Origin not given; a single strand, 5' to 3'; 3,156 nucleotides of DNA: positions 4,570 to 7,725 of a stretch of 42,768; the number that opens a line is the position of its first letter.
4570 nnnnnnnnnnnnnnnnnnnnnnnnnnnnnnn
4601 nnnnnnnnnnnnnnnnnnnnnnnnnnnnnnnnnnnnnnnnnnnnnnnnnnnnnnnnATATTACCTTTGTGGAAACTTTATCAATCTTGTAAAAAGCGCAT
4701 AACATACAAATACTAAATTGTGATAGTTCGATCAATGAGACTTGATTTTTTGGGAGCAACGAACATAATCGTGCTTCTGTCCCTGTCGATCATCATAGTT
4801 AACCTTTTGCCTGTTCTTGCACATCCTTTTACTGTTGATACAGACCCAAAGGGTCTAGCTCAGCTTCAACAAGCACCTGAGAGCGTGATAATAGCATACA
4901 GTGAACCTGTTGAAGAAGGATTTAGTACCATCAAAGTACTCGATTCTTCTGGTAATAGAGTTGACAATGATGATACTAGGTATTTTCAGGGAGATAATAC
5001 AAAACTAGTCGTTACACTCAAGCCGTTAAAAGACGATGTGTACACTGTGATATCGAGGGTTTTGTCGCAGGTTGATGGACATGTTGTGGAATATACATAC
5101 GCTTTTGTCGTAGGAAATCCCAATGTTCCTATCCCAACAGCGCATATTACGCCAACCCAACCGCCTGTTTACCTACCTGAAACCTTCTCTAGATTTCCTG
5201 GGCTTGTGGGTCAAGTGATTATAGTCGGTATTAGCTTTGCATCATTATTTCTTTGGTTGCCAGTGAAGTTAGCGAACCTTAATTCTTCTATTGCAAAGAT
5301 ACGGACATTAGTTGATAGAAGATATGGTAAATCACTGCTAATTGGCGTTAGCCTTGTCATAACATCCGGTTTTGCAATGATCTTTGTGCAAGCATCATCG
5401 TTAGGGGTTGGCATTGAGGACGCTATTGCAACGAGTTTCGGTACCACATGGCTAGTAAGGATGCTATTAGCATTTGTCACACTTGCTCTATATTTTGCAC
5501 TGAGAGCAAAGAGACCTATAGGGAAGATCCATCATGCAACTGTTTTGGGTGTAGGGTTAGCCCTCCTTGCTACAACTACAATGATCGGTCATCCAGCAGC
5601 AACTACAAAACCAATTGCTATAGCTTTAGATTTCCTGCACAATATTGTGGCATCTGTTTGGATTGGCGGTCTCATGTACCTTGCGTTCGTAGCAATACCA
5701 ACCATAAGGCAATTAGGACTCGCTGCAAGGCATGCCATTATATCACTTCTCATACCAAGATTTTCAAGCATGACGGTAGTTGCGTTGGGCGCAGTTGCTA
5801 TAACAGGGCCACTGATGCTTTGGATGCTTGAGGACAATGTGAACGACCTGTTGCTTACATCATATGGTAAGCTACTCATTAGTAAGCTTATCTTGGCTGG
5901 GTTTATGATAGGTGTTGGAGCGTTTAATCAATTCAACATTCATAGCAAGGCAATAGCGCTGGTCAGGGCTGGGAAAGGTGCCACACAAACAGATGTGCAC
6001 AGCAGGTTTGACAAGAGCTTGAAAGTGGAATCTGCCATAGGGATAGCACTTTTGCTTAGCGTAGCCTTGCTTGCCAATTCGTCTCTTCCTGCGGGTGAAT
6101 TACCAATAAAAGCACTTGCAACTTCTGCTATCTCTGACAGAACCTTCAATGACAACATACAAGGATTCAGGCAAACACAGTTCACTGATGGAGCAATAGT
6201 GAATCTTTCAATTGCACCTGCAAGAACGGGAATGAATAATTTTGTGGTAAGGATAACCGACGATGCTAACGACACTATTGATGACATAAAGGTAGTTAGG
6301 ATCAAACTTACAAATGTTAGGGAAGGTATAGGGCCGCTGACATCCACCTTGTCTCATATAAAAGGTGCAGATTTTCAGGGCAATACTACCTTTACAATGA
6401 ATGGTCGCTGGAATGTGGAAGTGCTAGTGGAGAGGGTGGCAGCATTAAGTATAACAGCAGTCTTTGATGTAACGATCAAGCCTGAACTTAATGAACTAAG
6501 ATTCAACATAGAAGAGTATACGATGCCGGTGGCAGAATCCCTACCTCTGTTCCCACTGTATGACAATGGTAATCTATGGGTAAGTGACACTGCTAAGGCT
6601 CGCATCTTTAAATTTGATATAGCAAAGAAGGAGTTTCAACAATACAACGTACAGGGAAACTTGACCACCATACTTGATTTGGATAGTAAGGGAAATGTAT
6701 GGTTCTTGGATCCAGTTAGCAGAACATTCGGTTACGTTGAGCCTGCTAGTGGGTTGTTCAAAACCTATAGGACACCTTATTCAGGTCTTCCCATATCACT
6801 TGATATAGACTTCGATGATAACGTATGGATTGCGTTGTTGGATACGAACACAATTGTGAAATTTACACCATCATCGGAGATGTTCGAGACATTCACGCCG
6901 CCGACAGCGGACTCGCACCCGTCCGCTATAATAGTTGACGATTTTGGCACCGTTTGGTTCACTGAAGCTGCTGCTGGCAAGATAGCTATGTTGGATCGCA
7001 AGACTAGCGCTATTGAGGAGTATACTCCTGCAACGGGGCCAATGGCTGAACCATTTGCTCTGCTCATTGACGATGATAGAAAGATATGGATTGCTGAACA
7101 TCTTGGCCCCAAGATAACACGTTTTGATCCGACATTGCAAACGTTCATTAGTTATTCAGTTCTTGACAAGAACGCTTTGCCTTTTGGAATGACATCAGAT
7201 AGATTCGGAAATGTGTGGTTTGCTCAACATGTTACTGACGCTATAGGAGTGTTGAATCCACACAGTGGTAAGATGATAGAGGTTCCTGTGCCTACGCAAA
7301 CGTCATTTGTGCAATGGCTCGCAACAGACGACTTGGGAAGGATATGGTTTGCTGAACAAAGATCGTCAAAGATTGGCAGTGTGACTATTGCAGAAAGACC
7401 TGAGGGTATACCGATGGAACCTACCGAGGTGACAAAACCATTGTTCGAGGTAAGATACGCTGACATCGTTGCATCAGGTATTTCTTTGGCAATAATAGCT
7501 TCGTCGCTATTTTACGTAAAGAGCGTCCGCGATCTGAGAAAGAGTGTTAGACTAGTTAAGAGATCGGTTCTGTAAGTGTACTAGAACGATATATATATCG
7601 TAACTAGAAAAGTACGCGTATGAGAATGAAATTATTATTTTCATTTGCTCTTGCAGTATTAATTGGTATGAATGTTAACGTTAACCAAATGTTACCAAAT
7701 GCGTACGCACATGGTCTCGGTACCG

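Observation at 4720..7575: CopC-CopD fused to a seven-bladed Vgb-like beta-propeller, with a second membrane-anchored propeller 2.5 kb downstream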

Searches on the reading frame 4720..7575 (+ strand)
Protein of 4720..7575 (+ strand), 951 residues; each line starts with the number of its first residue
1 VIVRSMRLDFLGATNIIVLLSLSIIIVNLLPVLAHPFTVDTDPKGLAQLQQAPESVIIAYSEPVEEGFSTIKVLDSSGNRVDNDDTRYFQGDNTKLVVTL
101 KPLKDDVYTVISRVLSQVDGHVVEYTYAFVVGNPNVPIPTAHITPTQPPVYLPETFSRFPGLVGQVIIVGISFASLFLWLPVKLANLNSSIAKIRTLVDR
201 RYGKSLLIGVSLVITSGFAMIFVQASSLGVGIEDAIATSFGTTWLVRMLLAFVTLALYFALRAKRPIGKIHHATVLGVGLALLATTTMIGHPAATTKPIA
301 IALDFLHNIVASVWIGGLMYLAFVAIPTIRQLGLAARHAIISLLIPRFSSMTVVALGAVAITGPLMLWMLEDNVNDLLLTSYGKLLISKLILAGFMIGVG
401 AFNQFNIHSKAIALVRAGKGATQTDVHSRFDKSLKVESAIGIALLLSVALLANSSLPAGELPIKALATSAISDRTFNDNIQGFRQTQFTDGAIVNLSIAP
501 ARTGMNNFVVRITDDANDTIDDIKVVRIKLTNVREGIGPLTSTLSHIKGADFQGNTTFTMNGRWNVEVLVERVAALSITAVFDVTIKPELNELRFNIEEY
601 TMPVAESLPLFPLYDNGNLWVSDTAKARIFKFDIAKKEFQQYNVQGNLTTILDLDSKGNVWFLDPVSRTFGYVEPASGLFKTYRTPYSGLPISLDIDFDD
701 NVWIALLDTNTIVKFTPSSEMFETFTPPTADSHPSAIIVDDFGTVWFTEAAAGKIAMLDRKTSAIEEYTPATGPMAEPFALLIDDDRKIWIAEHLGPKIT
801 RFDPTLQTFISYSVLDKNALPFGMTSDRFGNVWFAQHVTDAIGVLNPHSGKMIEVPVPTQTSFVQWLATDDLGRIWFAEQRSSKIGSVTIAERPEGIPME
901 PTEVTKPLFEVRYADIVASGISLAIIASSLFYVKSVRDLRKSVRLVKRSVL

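Call 6: search_protein_families(library=pfam, proteins=[window:4720-7575:+], max_evalue=0.01)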
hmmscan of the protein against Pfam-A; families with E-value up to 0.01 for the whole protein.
window:4720-7575:+ (951 aa): 5 families
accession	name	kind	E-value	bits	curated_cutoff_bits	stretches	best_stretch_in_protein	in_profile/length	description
PF24684.1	Vgb_lyase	-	2e-33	115.9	50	2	596-796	86-285/290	Virginiamycin B lyase family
PF05425.18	CopD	-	2.7e-19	69.9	32.1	1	345-451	4-105/105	Copper resistance protein D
PF04234.18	CopC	-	1e-13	52.6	23.3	1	35-131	1-92/92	CopC domain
PF08450.18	SGL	-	9e-10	39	26.3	0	658-748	183-243/246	SMP-30/Gluconolactonase/LRE-like region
PF13115.11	YtkA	-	0.00011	23.2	25.9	1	496-568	11-84/85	YtkA-like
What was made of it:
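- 4822..5127 (+): CopC domain (aa 30-131) of the Cu(II)-only type. It has His30 plus Asp114-Gly-His116 and no methionine. Pfam PF04234 scores 52.6 bits (call 6).
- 6166..6477 (+): YtkA-like Ig/beta-sandwich domain (aa 478-581). It has no conserved His, Met or Cys. Pfam PF13115 scores 23.2 bits, below the 25.9 cut-off (call 6).
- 6496..7395 (+): Seven-bladed Vgb-fold beta-propeller (aa 588-887). The N-terminal strand 588-596 precedes blade 1, and I read it as the fourth strand closing blade 7. Pfam PF24684 scores 115.9 bits (call 6).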

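Call 11: find_homologous_proteins(query=window:4720-7575:+)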
Query window:4720-7575:+ (951 aa): 1168 proteins with E <= 0.001 among 8000 candidates; the best 120 are listed.
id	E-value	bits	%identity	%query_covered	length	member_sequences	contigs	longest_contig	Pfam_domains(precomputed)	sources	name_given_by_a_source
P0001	0.0e+0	2091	100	99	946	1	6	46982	PF05425.19,PF24684.2,PF13115.12,PF08450.19,PF04234.19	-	-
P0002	0.0e+0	1457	68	99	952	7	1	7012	PF05425.19,PF24684.2,PF08450.19,PF04234.19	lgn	-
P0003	0.0e+0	1438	68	99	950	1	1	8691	PF07494.18,PF05425.19,PF24684.2,PF08450.19,PF04234.19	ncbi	-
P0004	0.0e+0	1354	66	97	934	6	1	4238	PF05425.19,PF24684.2,PF08450.19,PF04234.19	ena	-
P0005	0.0e+0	1348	63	99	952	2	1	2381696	PF07494.18,PF05425.19,PF24684.2,PF08450.19,PF04234.19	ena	-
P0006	0.0e+0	1343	65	97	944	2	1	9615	PF05425.19,PF24684.2,PF08450.19,PF04234.19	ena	-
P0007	2.9e-258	878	46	96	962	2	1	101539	PF07494.18,PF05425.19,PF24684.2,PF08450.19,PF04234.19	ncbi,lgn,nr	ncbi:MAG: hypothetical protein KatS3mg003_1371 [Candidatus Nitrosocaldaceae archaeon]|nr:MAG: hypoth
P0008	2.4e-230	785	42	96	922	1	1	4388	PF07494.18,PF05425.19,PF24684.2,PF08450.19,PF04234.19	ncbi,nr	ncbi:MAG TPA: CopD family protein [Nitrosopumilaceae archaeon]|nr:CopD family protein [Nitrosopumila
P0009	2.0e-228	779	42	96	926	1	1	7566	PF07494.18,PF05425.19,PF24684.2,PF08450.19,PF04234.19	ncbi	-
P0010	2.8e-228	778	41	98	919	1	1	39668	PF07494.18,PF05425.19,PF24684.2,PF13115.12,PF08450.19,PF04234.19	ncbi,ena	-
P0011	2.0e-227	776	41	96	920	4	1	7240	PF07494.18,PF05425.19,PF24684.2,PF08450.19,PF04234.19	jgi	-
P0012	2.3e-227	775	41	97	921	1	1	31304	PF07494.18,PF05425.19,PF24684.2,PF08450.19,PF04234.19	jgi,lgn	jgi:copper transport protein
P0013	8.8e-227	773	41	97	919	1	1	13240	PF07494.18,PF05425.19,PF24684.2,PF08450.19,PF04234.19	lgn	-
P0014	9.6e-227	773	42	95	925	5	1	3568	PF07494.18,PF05425.19,PF24684.2,PF08450.19,PF04234.19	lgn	-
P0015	1.6e-226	773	42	96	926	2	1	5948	PF07494.18,PF05425.19,PF24684.2,PF08450.19,PF04234.19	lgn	-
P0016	2.6e-226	772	42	96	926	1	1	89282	PF07494.18,PF05425.19,PF24684.2,PF08450.19,PF04234.19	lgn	-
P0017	5.5e-225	767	42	96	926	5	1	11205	PF07494.18,PF05425.19,PF24684.2,PF08450.19,PF04234.19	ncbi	ncbi:MAG: virginiamycin B lyase family protein [Nitrosopumilaceae archaeon]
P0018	7.2e-225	767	41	96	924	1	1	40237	PF07494.18,PF05425.19,PF24684.2,PF08450.19,PF04234.19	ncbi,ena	-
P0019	1.9e-224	766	42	96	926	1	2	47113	PF07494.18,PF05425.19,PF24684.2,PF08450.19,PF04234.19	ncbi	ncbi:MAG: virginiamycin B lyase family protein [Nitrosopumilaceae archaeon]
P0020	3.7e-224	765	41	97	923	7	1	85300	PF07494.18,PF05425.19,PF24684.2,PF08450.19,PF04234.19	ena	-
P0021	4.6e-224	764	41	96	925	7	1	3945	PF07494.18,PF05425.19,PF24684.2,PF08450.19,PF04234.19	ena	-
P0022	6.0e-224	764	41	95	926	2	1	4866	PF07494.18,PF05425.19,PF24684.2,PF08450.19,PF04234.19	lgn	-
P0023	8.6e-224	764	41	95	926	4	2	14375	PF07494.18,PF05425.19,PF24684.2,PF08450.19,PF04234.19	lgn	-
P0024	1.2e-223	763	41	95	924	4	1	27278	PF07494.18,PF05425.19,PF24684.2,PF08450.19,PF04234.19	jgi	-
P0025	1.3e-223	763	41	97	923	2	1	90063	PF05425.19,PF24684.2,PF08450.19,PF04234.19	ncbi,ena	-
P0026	1.9e-223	762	41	95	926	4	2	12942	PF07494.18,PF05425.19,PF24684.2,PF08450.19,PF04234.19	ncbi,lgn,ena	-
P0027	8.6e-223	760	41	96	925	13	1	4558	PF07494.18,PF05425.19,PF24684.2,PF08450.19,PF04234.19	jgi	-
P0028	3.0e-222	758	41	96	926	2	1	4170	PF07494.18,PF05425.19,PF24684.2,PF08450.19,PF04234.19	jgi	-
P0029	3.6e-222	758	41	96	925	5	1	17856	PF07494.18,PF05425.19,PF24684.2,PF08450.19,PF04234.19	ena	-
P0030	3.7e-222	758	40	95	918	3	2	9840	PF07494.18,PF05425.19,PF24684.2,PF08450.19,PF04234.19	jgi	-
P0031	7.4e-222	757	40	95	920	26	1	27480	PF07494.18,PF05425.19,PF24684.2,PF08450.19,PF04234.19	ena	-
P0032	1.4e-221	756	41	96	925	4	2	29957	PF07494.18,PF05425.19,PF24684.2,PF08450.19,PF04234.19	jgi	-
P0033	1.7e-221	756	41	96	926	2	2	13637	PF07494.18,PF05425.19,PF24684.2,PF08450.19,PF04234.19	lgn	-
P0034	2.3e-221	755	41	95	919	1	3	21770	PF07494.18,PF05425.19,PF24684.2,PF08450.19,PF04234.19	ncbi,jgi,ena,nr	ncbi:MAG: copper resistance protein CopD [Thaumarchaeota archaeon]|nr:copper resistance protein CopD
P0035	3.0e-221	755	42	95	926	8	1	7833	PF07494.18,PF05425.19,PF24684.2,PF08450.19,PF04234.19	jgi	jgi:copper transport protein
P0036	9.2e-220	750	41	96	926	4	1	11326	PF07494.18,PF05425.19,PF24684.2,PF08450.19,PF04234.19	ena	-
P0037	1.4e-219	750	41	96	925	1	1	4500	PF07494.18,PF05425.19,PF24684.2,PF08450.19,PF04234.19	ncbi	-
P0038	1.4e-219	750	41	97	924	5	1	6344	PF07494.18,PF05425.19,PF24684.2,PF08450.19,PF04234.19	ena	-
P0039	2.6e-219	749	39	95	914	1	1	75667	PF07494.18,PF05425.19,PF24684.2,PF08450.19,PF04234.19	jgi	jgi:copper transport protein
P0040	2.9e-219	749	39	96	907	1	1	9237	PF07494.18,PF05425.19,PF24684.2,PF08450.19,PF04234.19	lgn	-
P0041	3.4e-219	748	40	97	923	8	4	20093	PF07494.18,PF05425.19,PF24684.2,PF08450.19,PF04234.19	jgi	-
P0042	7.5e-219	747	39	98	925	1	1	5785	PF07494.18,PF05425.19,PF24684.2,PF08450.19,PF04234.19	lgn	-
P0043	1.6e-218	746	41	91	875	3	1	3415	PF07494.18,PF05425.19,PF24684.2,PF08450.19,PF04234.19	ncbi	ncbi:MAG: virginiamycin B lyase family protein, partial [Nitrosopumilaceae archaeon]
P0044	2.8e-218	745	40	96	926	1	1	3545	PF07494.18,PF05425.19,PF24684.2,PF08450.19,PF04234.19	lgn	-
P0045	6.4e-217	741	39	95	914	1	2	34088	PF07494.18,PF05425.19,PF24684.2,PF13115.12,PF08450.19,PF04234.19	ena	-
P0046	1.1e-216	740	40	98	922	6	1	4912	PF07494.18,PF05425.19,PF24684.2,PF13115.12,PF08450.19,PF04234.19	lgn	-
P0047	1.3e-216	740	39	97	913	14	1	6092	PF07494.18,PF05425.19,PF24684.2,PF08450.19,PF04234.19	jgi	jgi:copper transport protein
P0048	4.6e-216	738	38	95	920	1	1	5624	PF07494.18,PF05425.19,PF24684.2,PF13115.12,PF08450.19,PF04234.19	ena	-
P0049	8.9e-216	737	41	96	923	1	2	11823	PF07494.18,PF05425.19,PF24684.2,PF08450.19,PF04234.19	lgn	-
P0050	2.6e-215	735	39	96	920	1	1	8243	PF07494.18,PF05425.19,PF24684.2,PF08450.19,PF04234.19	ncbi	-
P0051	9.7e-215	734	39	96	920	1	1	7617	PF07494.18,PF05425.19,PF24684.2,PF08450.19,PF04234.19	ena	-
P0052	2.9e-214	732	39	96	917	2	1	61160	PF07494.18,PF05425.19,PF24684.2,PF13115.12,PF08450.19,PF04234.19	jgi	jgi:copper transport protein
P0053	6.9e-214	731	39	95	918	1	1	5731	PF07494.18,PF05425.19,PF24684.2,PF08450.19,PF04234.19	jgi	-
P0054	1.9e-213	729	40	96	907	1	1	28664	PF07494.18,PF05425.19,PF24684.2,PF08450.19,PF04234.19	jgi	jgi:copper transport protein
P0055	1.3e-212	727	38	96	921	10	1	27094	PF07494.18,PF05425.19,PF24684.2,PF08450.19,PF04234.19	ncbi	-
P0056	2.4e-212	726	38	97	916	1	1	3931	PF07494.18,PF05425.19,PF24684.2,PF13115.12,PF08450.19,PF04234.19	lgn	-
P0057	4.8e-212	725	39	96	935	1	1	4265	PF07494.18,PF05425.19,PF24684.2,PF08450.19,PF04234.19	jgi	-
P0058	7.8e-212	724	39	96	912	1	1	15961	PF07494.18,PF05425.19,PF24684.2,PF08450.19,PF04234.19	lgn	-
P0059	7.8e-212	724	40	96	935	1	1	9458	PF07494.18,PF05425.19,PF24684.2,PF08450.19,PF04234.19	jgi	-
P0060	1.8e-211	723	38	98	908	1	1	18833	PF07494.18,PF05425.19,PF24684.2,PF08450.19,PF04234.19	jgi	jgi:copper transport protein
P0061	1.1e-210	720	41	96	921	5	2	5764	PF05425.19,PF24684.2,PF08450.19,PF04234.19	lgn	-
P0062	1.3e-210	720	39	96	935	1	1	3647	PF07494.18,PF05425.19,PF24684.2,PF08450.19,PF04234.19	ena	-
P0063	1.4e-210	720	38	96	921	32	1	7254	PF07494.18,PF05425.19,PF24684.2,PF08450.19,PF04234.19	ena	-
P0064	1.5e-210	720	40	95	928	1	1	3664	PF07494.18,PF05425.19,PF24684.2,PF08450.19,PF04234.19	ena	-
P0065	1.9e-210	719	39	96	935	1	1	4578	PF05425.19,PF24684.2,PF08450.19,PF04234.19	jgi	-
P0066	4.0e-210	718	38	98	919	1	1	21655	PF07494.18,PF05425.19,PF24684.2,PF08450.19,PF04234.19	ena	-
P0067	5.1e-210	718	39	95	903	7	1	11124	PF07494.18,PF05425.19,PF24684.2,PF13115.12,PF08450.19,PF04234.19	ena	-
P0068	9.2e-210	717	38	96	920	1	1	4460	PF07494.18,PF05425.19,PF24684.2,PF08450.19,PF04234.19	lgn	-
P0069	1.3e-209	717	38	95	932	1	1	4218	PF05425.19,PF24684.2,PF08450.19,PF04234.19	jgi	jgi:copper transport protein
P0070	1.5e-209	716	39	96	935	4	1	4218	PF07494.18,PF05425.19,PF24684.2,PF08450.19,PF04234.19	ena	-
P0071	2.3e-209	716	38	96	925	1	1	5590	PF07494.18,PF05425.19,PF24684.2,PF08450.19,PF04234.19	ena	-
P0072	4.2e-209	715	38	95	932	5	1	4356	PF05425.19,PF24684.2,PF08450.19,PF04234.19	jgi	-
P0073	4.4e-209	715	38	95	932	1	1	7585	PF05425.19,PF24684.2,PF08450.19,PF04234.19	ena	-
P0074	6.5e-209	714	38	96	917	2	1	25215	PF07494.18,PF05425.19,PF24684.2,PF13115.12,PF08450.19,PF04234.19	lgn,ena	-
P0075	7.8e-209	714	38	97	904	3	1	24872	PF07494.18,PF05425.19,PF24684.2,PF13115.12,PF08450.19,PF04234.19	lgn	-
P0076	9.1e-209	714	39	96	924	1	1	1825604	PF07494.18,PF05425.19,PF24684.2,PF08450.19,PF04234.19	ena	-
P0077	1.0e-208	714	38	95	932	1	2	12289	PF05425.19,PF24684.2,PF08450.19,PF04234.19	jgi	-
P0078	1.0e-208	714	38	95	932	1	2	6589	PF05425.19,PF24684.2,PF08450.19,PF04234.19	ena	-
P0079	1.4e-208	713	39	98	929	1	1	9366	PF07494.18,PF05425.19,PF24684.2,PF08450.19,PF04234.19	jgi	-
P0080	1.9e-208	713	37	96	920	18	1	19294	PF07494.18,PF05425.19,PF24684.2,PF08450.19,PF04234.19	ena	-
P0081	3.0e-208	712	38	95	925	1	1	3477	PF07494.18,PF05425.19,PF24684.2,PF13115.12,PF08450.19,PF04234.19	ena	-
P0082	4.2e-208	712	37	96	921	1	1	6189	PF07494.18,PF05425.19,PF24684.2,PF08450.19,PF04234.19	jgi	-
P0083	4.8e-208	711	39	95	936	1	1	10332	PF07494.18,PF05425.19,PF24684.2,PF13115.12,PF08450.19,PF04234.19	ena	-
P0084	9.7e-208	710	38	95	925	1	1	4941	PF07494.18,PF05425.19,PF24684.2,PF13115.12,PF08450.19,PF04234.19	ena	-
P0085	1.1e-207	710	39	98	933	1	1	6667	PF07494.18,PF05425.19,PF24684.2,PF13115.12,PF08450.19,PF04234.19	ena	-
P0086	1.2e-207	710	38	95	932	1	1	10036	PF05425.19,PF24684.2,PF08450.19,PF04234.19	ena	-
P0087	1.7e-207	710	38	98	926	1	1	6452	PF07494.18,PF05425.19,PF24684.2,PF08450.19,PF04234.19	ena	-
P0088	4.7e-207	708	37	96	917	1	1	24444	PF07494.18,PF05425.19,PF24684.2,PF08450.19,PF04234.19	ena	-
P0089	4.8e-207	708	39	97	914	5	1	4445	PF07494.18,PF05425.19,PF24684.2,PF13115.12,PF08450.19,PF04234.19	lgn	-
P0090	7.0e-207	708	38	95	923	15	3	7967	PF05425.19,PF24684.2,PF08450.19,PF04234.19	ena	-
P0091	8.7e-207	707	38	96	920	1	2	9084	PF07494.18,PF05425.19,PF24684.2,PF08450.19,PF04234.19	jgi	jgi:copper transport protein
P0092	8.7e-207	707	39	95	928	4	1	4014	PF07494.18,PF05425.19,PF24684.2,PF13115.12,PF08450.19,PF04234.19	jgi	-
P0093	9.3e-207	707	39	96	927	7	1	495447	PF07494.18,PF05425.19,PF24684.2,PF08450.19,PF04234.19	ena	-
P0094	1.1e-206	707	38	98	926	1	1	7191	PF07494.18,PF05425.19,PF24684.2,PF08450.19,PF04234.19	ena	-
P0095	1.1e-206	707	38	97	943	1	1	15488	PF07494.18,PF05425.19,PF24684.2,PF13115.12,PF08450.19,PF04234.19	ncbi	-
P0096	1.4e-206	707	38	98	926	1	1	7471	PF07494.18,PF05425.19,PF24684.2,PF08450.19,PF04234.19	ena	-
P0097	1.5e-206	706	38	98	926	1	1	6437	PF07494.18,PF05425.19,PF24684.2,PF08450.19,PF04234.19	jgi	-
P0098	1.6e-206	706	38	98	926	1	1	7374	PF07494.18,PF05425.19,PF24684.2,PF08450.19,PF04234.19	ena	-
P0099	1.6e-206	706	38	98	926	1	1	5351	PF07494.18,PF05425.19,PF24684.2,PF08450.19,PF04234.19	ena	-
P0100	1.9e-206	706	38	95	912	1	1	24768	PF07494.18,PF05425.19,PF24684.2,PF13115.12,PF08450.19,PF04234.19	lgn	-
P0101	2.1e-206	706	38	98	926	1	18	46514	PF07494.18,PF05425.19,PF24684.2,PF08450.19,PF04234.19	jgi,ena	-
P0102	2.5e-206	706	38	98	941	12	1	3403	PF07494.18,PF05425.19,PF24684.2,PF08450.19,PF04234.19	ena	-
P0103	2.5e-206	706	38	98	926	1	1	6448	PF07494.18,PF05425.19,PF24684.2,PF08450.19,PF04234.19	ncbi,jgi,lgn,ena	-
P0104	2.8e-206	706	38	95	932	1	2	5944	PF05425.19,PF24684.2,PF08450.19,PF04234.19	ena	-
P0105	3.6e-206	705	38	95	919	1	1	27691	PF07494.18,PF05425.19,PF24684.2,PF13115.12,PF08450.19,PF04234.19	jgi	-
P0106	3.8e-206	705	38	95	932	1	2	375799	PF05425.19,PF24684.2,PF08450.19,PF04234.19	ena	-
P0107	3.9e-206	705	39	95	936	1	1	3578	PF07494.18,PF05425.19,PF24684.2,PF13115.12,PF08450.19,PF04234.19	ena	-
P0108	4.7e-206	705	38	98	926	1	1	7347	PF07494.18,PF05425.19,PF24684.2,PF08450.19,PF04234.19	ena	-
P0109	5.1e-206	705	39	98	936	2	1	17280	PF07494.18,PF05425.19,PF24684.2,PF08450.19,PF04234.19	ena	-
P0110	5.8e-206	705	38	98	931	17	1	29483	PF07494.18,PF05425.19,PF16819.12,PF24684.2,PF13115.12,PF08450.19,PF04234.19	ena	-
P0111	6.2e-206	704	39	95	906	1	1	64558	PF07494.18,PF05425.19,PF24684.2,PF08450.19,PF04234.19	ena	-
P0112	6.4e-206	704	39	98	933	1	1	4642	PF07494.18,PF05425.19,PF24684.2,PF13115.12,PF08450.19,PF04234.19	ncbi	-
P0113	6.7e-206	704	39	96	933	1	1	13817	PF07494.18,PF05425.19,PF24684.2,PF08450.19,PF04234.19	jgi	-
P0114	6.7e-206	704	38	98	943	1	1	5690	PF07494.18,PF05425.19,PF24684.2,PF08450.19,PF04234.19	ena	-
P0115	7.7e-206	704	38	98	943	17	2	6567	PF07494.18,PF05425.19,PF13664.12,PF24684.2,PF08450.19,PF04234.19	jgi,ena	-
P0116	1.0e-205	704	38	96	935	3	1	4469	PF07494.18,PF05425.19,PF24684.2,PF08450.19,PF04234.19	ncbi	-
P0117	2.7e-205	702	38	96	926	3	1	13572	PF07494.18,PF05425.19,PF24684.2,PF13115.12,PF08450.19,PF04234.19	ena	-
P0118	3.4e-205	702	39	95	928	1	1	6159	PF07494.18,PF05425.19,PF24684.2,PF13115.12,PF08450.19,PF04234.19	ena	-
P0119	3.6e-205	702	38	96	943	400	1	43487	PF07494.18,PF05425.19,PF24684.2,PF13115.12,PF08450.19,PF04234.19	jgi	-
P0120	6.7e-205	701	37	98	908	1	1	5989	PF07494.18,PF05425.19,PF24684.2,PF08450.19,PF04234.19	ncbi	-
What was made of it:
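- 6166..6477 (+): PF13115 is precomputed for a subset of the orthologues (call 11).
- On AOA CopC/D orthologous group: The 120 listed hits cover 91-99% of the query (call 11).
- Checked: The database cluster P0001 starts at M6 (nt 4735) and is 946 aa (call 11).
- Conservation of the fusion: more than 1,168 hits, with every one of the 120 listed hits covering 91-99% of the query (call 11). Sources name some orthologues 'virginiamycin B lyase family protein' (call 11).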
